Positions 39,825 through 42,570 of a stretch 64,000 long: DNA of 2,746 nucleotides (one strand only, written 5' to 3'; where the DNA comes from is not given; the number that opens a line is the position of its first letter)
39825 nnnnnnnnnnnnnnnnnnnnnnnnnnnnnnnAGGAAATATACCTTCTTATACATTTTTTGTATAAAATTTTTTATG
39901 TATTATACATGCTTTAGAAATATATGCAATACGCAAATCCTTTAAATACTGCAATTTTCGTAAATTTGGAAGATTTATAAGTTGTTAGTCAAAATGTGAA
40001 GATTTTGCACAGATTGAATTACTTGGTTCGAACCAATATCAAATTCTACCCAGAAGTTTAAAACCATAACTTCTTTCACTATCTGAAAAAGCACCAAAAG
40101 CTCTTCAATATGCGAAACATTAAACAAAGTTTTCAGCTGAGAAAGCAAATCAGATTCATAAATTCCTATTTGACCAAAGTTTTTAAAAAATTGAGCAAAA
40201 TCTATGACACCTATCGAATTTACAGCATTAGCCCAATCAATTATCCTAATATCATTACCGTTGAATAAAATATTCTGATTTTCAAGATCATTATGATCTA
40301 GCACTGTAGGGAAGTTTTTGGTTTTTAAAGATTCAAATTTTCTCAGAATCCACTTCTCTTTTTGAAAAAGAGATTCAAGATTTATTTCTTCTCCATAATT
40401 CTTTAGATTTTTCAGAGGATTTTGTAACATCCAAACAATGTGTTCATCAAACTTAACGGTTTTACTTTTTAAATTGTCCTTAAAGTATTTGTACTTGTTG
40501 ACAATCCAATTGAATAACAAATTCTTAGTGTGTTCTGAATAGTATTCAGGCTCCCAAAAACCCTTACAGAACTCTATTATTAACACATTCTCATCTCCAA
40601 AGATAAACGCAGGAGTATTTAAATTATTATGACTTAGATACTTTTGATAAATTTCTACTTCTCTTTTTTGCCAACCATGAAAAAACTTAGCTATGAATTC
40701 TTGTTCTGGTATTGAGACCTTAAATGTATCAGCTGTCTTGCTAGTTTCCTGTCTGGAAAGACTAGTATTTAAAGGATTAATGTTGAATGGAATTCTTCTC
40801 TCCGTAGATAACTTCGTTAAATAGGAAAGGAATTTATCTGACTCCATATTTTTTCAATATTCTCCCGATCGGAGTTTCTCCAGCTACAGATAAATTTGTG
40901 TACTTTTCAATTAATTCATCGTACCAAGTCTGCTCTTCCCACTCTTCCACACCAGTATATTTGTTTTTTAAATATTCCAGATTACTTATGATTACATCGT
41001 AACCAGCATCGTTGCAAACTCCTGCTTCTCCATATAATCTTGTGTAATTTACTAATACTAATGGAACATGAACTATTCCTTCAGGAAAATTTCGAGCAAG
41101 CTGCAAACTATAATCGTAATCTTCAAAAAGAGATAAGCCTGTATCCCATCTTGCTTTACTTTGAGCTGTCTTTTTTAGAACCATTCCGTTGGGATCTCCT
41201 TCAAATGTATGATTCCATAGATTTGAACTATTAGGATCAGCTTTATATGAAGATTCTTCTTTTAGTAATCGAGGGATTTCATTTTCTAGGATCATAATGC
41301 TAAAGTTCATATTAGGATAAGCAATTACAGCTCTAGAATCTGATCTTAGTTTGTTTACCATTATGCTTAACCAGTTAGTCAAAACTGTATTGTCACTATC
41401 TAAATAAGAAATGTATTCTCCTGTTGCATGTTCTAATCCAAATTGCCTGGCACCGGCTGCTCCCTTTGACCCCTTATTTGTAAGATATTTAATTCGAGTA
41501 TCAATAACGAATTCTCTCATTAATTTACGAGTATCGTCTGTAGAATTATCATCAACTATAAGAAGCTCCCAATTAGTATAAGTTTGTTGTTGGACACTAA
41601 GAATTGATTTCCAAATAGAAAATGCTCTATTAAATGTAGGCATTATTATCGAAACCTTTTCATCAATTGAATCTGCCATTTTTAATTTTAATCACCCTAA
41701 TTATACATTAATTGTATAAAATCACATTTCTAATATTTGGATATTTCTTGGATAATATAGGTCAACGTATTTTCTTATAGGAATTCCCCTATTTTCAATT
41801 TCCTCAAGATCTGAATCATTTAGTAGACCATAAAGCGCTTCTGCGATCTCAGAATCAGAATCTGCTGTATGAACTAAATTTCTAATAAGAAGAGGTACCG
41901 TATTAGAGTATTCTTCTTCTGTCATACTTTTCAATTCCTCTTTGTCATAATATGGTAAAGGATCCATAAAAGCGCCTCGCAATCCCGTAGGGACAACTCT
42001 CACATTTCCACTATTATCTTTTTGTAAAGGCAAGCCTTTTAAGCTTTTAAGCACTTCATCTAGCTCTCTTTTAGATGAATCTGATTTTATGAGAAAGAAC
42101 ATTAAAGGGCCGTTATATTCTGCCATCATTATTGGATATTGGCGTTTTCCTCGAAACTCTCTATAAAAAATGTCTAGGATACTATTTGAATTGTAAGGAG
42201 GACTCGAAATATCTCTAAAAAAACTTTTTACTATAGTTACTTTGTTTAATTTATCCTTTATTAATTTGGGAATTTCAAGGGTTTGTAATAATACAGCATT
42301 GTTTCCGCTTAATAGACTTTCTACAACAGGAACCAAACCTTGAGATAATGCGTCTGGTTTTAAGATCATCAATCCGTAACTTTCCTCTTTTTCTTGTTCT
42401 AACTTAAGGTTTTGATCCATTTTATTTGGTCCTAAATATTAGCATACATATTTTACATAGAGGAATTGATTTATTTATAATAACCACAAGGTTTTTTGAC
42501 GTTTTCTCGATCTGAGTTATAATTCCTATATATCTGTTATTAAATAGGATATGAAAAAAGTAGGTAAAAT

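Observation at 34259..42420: Nine-gene minus-strand cluster of nucleotide- and sugar-modifying enzymes of unusual composition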

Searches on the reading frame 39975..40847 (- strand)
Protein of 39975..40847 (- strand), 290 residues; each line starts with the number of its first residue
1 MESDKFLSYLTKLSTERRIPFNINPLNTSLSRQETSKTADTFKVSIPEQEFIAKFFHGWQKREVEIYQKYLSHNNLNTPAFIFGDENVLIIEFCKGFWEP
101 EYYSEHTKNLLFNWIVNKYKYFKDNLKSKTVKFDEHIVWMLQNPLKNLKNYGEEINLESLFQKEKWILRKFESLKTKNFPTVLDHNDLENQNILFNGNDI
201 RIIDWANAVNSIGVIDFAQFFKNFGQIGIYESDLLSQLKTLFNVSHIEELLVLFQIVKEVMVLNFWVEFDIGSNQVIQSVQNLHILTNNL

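Call 3: search_protein_families(library=pfam, proteins=[window:39975-40847:-], max_evalue=0.1)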
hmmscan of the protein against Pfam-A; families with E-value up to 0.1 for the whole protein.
window:39975-40847:- (290 aa): 4 families
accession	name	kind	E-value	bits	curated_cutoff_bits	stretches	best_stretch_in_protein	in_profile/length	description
PF01633.27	Choline_kinase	-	2.3e-06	27.6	29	1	145-224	128-207/300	Choline/ethanolamine kinase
PF01163.29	RIO1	-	2.5e-05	24.4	22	1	183-210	126-153/187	RIO domain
PF01636.29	APH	-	3.5e-05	24.1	23.2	1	167-225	154-214/239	Phosphotransferase enzyme family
PF19974.5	TCAD9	-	0.0018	18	40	1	175-226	291-343/429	Ternary complex associated domain 9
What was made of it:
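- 39975..40847 (-): APH/choline-kinase-fold kinase, translationally coupled to GT2. Choline_kinase E 2e-6, APH E 4e-5, RIO1 E 2.5e-5 (call 3).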

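Call 4: search_protein_families(library=ncbifam, proteins=[window:39975-40847:-], max_evalue=0.1)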
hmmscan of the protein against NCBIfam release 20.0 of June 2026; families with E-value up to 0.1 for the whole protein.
window:39975-40847:- (290 aa): 4 families
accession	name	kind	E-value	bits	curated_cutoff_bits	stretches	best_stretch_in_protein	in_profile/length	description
NF041256.1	GntI_guanitoxin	equivalog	0.00034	20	357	1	173-220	164-213/282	guanitoxin biosynthesis pre-guanitoxin N-oxide kinase GntI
TIGR02721.1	ycfN_thiK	equivalog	0.0045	16.2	299.45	1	146-219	110-184/256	thiamine kinase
TIGR03724.2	arch_bud32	equivalog_domain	0.0049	16.4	125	0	169-208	92-131/193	KEOPS complex kinase/ATPase Bud32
NF002475.0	PRK01723.1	equivalog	0.025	13.6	142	0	183-209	164-191/241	3-deoxy-D-manno-octulosonic acid kinase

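Call 34: search_protein_families(library=padloc, proteins=[window:39975-40847:-], max_evalue=0.01)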
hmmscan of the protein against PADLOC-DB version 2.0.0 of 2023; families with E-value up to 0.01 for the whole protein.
window:39975-40847:- (290 aa): 0 families

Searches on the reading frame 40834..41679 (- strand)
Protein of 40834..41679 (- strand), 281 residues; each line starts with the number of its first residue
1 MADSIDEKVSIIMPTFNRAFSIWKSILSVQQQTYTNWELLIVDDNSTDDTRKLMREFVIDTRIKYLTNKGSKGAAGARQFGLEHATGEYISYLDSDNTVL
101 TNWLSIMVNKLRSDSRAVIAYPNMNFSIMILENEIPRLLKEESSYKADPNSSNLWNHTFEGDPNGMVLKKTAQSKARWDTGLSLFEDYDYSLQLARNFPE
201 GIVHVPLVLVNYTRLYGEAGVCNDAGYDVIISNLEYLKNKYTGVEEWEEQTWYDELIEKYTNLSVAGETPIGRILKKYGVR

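Call 3: search_protein_families(library=pfam, proteins=[window:40834-41679:-], max_evalue=0.1)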
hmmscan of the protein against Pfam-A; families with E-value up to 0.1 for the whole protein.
window:40834-41679:- (281 aa): 4 families
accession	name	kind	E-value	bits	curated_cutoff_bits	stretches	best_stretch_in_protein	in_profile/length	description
PF00535.33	Glycos_transf_2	-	2e-33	116.1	23.3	1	10-168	1-160/168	Glycosyl transferase family 2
PF10111.15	Glyco_tranf_2_2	-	1.8e-09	38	27.3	1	22-125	15-125/276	Glycosyltransferase like family 2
PF13641.12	Glyco_tranf_2_3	-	0.009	16.5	27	1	9-119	3-119/230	Glycosyltransferase like family 2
PF13704.12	Glyco_tranf_2_4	-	0.063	14.2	27.5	0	38-100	21-85/98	Glycosyl transferase family 2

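Call 4: search_protein_families(library=ncbifam, proteins=[window:40834-41679:-], max_evalue=0.1)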
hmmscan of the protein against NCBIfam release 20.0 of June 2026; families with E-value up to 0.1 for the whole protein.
window:40834-41679:- (281 aa): 30 families (the best 25 are shown)
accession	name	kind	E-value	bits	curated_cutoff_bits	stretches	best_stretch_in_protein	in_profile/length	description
NF047683.1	TeichurnBiosyTuaG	equivalog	4.7e-26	91.9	400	1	6-115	5-115/252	teichuronic acid biosynthesis protein TuaG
NF050050.1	ProtGlycPglI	equivalog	4.7e-24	85.3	500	1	8-120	3-117/306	GalNAc(5)-diNAcBac-PP-undecaprenol beta-1,3-glucosyltransferase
NF007453.0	PRK10018.1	equivalog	9.2e-18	64.9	382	1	8-122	7-122/280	colanic acid biosynthesis glycosyltransferase WcaA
TIGR04017.1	WcaA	equivalog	1.2e-17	64.5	495.75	1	8-123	6-122/279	colanic acid biosynthesis glycosyltransferase WcaA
NF053739.1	GlytfEpsEBac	equivalog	1.2e-17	63.8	450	1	8-114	2-110/265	glycosyltransferase EpsE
NF041875.1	EPS_EpsD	equivalog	3.4e-17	62.9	370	1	9-119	1-112/325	exopolysaccharide biosynthesis glycosyltransferase EpsD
NF007482.0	PRK10073.1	equivalog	7.4e-17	61.3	423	1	5-108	4-107/334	glycosyltransferase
NF038302.1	EPS_HpsE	equivalog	1.1e-16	60.7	300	1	9-108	3-108/307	hormogonium polysaccharide biosynthesis glycosyltransferase HpsE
TIGR03937.1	PgaC_IcaA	equivalog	2.6e-15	56.3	422.3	1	7-116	45-155/407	poly-beta-1,6-N-acetyl-D-glucosamine synthase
TIGR03965.1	mycofact_glyco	equivalog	1.5e-14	53.8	280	1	6-114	73-182/467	mycofactocin biosynthesis glycosyltransferase MftF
TIGR04283.1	glyco_like_mftF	equivalog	3.8e-13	49.5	182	1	9-234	1-207/221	TIGR04283 family arsenosugar biosynthesis glycosyltransferase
NF038299.1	EPS_HpsN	equivalog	3.4e-12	46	425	1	8-114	2-109/317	hormogonium polysaccharide biosynthesis glycosyltransferase HpsN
NF041394.1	GtaseAglG_Halo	equivalog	2.8e-10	40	440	1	8-113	2-109/304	glucosyl-dolichyl phosphate glucuronosyltransferase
NF047588.1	GlcsyltransPgfSStrep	equivalog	2e-09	37.1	500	1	8-111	2-110/308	glycosyltransferase PgfS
TIGR04182.1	glyco_TIGR04182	equivalog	5.6e-08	32.5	325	1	8-114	1-100/293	S-layer glycoprotein N-glycosyltransferase AglJ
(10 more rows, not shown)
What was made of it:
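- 40834..41679 (-): Soluble family-2 glycosyltransferase. The nearest curated families are TuaG, PglI and WcaA, all below cut-off (calls 3, 4).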

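Call 34: search_protein_families(library=padloc, proteins=[window:40834-41679:-], max_evalue=0.01)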
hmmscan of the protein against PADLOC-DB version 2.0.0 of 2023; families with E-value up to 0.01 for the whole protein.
window:40834-41679:- (281 aa): 0 families

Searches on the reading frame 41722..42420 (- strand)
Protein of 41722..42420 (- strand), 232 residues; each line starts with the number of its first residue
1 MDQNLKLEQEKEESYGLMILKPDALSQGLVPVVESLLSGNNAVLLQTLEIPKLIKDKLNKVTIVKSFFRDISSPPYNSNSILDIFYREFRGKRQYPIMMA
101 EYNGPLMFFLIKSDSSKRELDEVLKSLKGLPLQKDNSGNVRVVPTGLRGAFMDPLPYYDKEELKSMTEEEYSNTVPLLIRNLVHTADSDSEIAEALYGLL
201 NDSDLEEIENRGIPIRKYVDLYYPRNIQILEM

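Call 3: search_protein_families(library=pfam, proteins=[window:41722-42420:-], max_evalue=0.1)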
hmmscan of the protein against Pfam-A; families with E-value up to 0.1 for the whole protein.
window:41722-42420:- (232 aa): 0 families

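Call 4: search_protein_families(library=ncbifam, proteins=[window:41722-42420:-], max_evalue=0.1)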
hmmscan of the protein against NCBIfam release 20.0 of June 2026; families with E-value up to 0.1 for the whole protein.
window:41722-42420:- (232 aa): 0 families

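Call 34: search_protein_families(library=padloc, proteins=[window:41722-42420:-], max_evalue=0.01)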
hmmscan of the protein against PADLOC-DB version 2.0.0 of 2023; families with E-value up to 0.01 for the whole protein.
window:41722-42420:- (232 aa): 0 families

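Call 35: search_solved_structures(query=A7, max_evalue=10, show_alignments=1)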
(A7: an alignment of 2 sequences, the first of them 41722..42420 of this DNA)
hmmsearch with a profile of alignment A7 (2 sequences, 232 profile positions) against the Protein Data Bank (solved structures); distinct sequences matched with E-value up to 10: 2.
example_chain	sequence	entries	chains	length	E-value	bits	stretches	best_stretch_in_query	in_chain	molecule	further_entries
5fcm_A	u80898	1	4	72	0.37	13.7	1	173-195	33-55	Basal body protein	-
1xqi_A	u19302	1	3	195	0.56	13.1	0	16-39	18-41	Nucleoside diphosphate kinase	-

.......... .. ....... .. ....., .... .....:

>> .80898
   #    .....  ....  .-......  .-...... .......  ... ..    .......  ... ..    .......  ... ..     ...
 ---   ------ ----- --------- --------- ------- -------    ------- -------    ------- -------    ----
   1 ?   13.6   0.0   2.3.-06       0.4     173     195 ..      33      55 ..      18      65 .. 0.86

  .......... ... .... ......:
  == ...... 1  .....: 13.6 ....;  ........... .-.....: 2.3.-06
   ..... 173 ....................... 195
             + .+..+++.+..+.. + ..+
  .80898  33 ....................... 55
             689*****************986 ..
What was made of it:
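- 41722..42420 (-): Divergent NDK-like protein (232 aa); an accessory gene. There is no significant family hit (calls 3, 4, 35).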
